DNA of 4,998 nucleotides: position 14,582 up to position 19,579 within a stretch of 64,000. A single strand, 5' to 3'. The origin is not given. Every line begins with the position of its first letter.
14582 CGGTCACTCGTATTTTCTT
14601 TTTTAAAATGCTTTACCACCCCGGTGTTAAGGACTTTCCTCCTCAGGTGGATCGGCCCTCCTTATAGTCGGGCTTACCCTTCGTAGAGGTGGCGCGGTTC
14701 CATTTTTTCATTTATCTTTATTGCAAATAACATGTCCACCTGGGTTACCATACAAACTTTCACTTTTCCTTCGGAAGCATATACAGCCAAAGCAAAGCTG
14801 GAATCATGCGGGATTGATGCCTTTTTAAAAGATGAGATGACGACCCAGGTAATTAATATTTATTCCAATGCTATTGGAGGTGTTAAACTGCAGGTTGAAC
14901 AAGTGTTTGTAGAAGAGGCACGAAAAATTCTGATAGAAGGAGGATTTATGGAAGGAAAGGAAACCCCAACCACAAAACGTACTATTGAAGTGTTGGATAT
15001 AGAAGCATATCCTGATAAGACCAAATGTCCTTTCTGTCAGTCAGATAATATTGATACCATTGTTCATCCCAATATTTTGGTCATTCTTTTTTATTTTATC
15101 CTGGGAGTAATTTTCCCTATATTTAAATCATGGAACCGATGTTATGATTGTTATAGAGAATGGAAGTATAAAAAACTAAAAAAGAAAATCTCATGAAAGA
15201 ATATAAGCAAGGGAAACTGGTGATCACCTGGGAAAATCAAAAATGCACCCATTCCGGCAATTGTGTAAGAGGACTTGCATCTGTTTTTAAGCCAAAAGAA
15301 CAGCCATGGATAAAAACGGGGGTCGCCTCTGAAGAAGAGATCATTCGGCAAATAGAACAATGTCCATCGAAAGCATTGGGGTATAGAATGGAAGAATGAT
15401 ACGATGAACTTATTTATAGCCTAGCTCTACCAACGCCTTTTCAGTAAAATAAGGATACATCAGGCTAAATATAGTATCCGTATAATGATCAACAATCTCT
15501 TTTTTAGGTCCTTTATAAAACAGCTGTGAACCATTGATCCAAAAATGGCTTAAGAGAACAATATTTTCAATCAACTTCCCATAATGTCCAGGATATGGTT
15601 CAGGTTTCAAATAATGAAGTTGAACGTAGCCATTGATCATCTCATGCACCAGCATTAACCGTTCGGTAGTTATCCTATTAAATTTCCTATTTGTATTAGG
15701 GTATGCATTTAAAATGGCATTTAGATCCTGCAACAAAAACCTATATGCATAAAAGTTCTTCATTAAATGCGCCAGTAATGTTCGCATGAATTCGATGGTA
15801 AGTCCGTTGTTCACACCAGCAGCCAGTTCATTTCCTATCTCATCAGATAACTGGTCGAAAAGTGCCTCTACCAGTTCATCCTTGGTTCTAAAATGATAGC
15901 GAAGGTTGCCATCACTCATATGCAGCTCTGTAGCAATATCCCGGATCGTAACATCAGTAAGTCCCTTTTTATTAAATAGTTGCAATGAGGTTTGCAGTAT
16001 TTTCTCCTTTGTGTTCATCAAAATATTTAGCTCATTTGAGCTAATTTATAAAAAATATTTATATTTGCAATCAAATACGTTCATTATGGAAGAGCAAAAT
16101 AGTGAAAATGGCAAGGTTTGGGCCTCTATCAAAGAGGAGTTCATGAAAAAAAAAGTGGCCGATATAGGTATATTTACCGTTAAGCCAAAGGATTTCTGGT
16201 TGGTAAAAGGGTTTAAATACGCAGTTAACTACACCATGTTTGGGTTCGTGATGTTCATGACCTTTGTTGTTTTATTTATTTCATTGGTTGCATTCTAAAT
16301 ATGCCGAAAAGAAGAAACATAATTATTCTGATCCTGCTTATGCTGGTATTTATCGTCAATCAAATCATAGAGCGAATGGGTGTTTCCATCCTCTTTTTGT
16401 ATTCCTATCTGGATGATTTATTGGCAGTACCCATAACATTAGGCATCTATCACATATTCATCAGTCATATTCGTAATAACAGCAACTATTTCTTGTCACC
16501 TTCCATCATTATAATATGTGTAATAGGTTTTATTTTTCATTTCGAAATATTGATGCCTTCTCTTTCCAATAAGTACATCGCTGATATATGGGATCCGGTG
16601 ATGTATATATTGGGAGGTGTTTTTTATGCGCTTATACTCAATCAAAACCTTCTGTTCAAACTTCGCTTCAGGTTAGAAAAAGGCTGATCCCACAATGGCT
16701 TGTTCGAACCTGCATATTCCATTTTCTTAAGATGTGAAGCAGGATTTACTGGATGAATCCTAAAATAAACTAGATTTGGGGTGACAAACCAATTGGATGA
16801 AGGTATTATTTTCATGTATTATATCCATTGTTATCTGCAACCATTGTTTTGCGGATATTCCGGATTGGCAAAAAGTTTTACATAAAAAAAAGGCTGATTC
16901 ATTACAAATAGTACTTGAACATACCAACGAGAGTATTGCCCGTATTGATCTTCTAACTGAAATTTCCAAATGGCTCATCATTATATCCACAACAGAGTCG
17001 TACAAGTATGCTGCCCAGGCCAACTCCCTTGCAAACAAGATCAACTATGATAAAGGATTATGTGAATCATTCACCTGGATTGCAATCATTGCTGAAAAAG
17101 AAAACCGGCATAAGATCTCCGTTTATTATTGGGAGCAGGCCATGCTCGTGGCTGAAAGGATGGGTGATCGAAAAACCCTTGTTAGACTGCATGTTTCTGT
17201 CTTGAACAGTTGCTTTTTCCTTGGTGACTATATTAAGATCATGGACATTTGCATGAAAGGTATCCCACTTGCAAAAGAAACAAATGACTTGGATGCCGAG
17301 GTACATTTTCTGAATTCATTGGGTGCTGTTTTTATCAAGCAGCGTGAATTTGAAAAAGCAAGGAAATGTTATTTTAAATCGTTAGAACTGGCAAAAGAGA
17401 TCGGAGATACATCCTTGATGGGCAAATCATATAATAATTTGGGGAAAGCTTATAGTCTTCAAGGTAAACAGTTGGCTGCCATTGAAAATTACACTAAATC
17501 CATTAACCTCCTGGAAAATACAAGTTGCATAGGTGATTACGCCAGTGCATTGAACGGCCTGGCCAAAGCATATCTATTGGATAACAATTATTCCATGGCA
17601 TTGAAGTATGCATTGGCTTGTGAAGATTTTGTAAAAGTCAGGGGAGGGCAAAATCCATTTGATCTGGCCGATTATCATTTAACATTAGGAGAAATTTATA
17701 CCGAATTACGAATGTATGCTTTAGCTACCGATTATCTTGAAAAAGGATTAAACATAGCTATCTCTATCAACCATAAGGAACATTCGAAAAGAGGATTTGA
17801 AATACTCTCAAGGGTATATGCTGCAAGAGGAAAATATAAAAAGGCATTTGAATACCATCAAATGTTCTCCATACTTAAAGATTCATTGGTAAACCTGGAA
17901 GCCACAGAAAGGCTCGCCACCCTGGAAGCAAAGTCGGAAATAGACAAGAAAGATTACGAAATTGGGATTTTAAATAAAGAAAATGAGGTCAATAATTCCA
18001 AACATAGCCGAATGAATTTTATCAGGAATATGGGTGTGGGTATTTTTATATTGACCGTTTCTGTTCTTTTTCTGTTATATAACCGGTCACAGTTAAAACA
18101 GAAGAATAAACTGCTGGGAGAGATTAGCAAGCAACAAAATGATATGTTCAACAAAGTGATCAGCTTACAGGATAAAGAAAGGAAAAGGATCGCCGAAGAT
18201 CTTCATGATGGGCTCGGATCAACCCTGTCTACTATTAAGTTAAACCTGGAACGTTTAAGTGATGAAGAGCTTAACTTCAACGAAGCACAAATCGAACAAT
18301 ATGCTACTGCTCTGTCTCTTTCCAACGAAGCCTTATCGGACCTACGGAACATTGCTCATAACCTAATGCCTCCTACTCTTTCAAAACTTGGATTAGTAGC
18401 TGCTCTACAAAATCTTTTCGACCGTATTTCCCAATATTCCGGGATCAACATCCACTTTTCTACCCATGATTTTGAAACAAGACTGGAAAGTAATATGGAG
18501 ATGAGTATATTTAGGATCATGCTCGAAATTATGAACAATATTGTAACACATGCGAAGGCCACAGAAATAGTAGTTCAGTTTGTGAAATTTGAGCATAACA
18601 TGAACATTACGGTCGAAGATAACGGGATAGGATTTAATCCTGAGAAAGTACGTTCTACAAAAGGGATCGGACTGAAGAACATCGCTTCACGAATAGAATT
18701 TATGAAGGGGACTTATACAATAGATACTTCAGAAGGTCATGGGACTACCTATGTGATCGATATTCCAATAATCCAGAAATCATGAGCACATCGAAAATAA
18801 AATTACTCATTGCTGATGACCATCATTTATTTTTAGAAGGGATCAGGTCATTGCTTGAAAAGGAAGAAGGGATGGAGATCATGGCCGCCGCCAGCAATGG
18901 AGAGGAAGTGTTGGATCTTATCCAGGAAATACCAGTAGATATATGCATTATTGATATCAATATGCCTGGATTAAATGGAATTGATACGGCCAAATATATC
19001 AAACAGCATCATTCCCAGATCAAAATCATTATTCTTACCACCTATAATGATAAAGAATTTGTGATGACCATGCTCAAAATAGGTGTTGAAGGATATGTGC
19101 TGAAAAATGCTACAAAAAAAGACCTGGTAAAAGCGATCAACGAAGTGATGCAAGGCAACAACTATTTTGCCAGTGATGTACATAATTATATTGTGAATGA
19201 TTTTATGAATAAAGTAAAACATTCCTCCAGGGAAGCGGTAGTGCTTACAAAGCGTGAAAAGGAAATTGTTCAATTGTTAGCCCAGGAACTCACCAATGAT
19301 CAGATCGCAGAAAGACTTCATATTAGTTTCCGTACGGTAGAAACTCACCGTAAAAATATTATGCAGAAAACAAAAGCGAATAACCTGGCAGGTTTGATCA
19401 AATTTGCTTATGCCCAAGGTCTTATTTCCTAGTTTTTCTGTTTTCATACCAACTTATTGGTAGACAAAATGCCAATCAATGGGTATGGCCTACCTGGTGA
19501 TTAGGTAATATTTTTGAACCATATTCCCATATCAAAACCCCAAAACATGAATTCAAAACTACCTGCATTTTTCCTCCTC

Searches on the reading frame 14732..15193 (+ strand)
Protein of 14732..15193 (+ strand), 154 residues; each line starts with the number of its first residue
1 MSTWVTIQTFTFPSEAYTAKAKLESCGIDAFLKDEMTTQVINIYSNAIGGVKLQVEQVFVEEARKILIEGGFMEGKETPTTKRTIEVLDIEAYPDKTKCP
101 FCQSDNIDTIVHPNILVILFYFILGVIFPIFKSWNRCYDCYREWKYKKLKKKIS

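Call 63: search_protein_families(library=pfam, proteins=[window:14732-15193:+], max_evalue=0.00001)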
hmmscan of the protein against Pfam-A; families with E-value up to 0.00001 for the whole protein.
window:14732-15193:+ (154 aa): 1 family
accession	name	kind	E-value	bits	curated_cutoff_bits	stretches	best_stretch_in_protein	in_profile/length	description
PF09413.15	DUF2007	-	7.8e-06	26.4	25.7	0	5-69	2-64/66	Putative prokaryotic signal transducing protein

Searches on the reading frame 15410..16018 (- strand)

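Call 63: search_protein_families(library=pfam, proteins=[window:15410-16018:-], max_evalue=0.00001)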
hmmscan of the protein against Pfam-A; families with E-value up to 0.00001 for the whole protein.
window:15410-16018:- (202 aa): 2 families
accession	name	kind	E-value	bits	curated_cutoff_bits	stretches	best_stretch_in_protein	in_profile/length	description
PF13972.11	TetR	-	8.9e-21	74.6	25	1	60-196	5-141/144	Bacterial transcriptional repressor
PF00440.29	TetR_N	-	2.8e-12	46.7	24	1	7-53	1-47/47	Bacterial regulatory proteins, tetR family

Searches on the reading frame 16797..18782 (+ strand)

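Call 63: search_protein_families(library=pfam, proteins=[window:16797-18782:+], max_evalue=0.00001)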
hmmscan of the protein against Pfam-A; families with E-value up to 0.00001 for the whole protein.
window:16797-18782:+ (662 aa): 7 families
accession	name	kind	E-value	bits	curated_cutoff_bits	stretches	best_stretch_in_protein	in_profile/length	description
PF13424.12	TPR_12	-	1.4e-20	73.7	30.1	1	172-240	6-76/77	Tetratricopeptide repeat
PF00515.34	TPR_1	-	4.5e-13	48.8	27.8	0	172-199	4-31/34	Tetratricopeptide repeat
PF07730.19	HisKA_3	-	2.5e-12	47.6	24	1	461-528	1-68/68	Histidine kinase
PF02518.31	HATPase_c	-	4.5e-12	46.8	26.4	1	569-657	4-108/111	Histidine kinase-, DNA gyrase B-, and HSP90-like ATPase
PF07719.23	TPR_2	-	1.2e-11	44.2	27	0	171-200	3-32/34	Tetratricopeptide repeat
PF13176.12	TPR_7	-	9.7e-09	35.1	27.9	0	172-204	2-34/36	Tetratricopeptide repeat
PF13181.12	TPR_8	-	3.4e-06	27.2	25.7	0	210-238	2-30/34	Tetratricopeptide repeat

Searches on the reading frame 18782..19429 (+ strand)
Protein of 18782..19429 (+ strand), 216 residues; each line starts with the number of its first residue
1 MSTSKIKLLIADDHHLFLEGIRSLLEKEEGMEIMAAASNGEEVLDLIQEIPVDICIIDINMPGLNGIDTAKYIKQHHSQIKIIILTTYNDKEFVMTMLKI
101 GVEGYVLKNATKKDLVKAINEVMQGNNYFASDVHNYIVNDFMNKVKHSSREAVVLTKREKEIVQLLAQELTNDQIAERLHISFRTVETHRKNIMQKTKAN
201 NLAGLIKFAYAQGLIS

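Call 63: search_protein_families(library=pfam, proteins=[window:18782-19429:+], max_evalue=0.00001)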
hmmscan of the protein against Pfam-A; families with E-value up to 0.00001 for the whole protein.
window:18782-19429:+ (216 aa): 2 families
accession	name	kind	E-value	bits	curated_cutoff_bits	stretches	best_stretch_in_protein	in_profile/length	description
PF00072.30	Response_reg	-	1.4e-30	106.2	30.2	1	9-120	2-111/111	Response regulator receiver domain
PF00196.25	GerE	-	4.6e-19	68.2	23.5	1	154-209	2-57/57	Bacterial regulatory proteins, luxR family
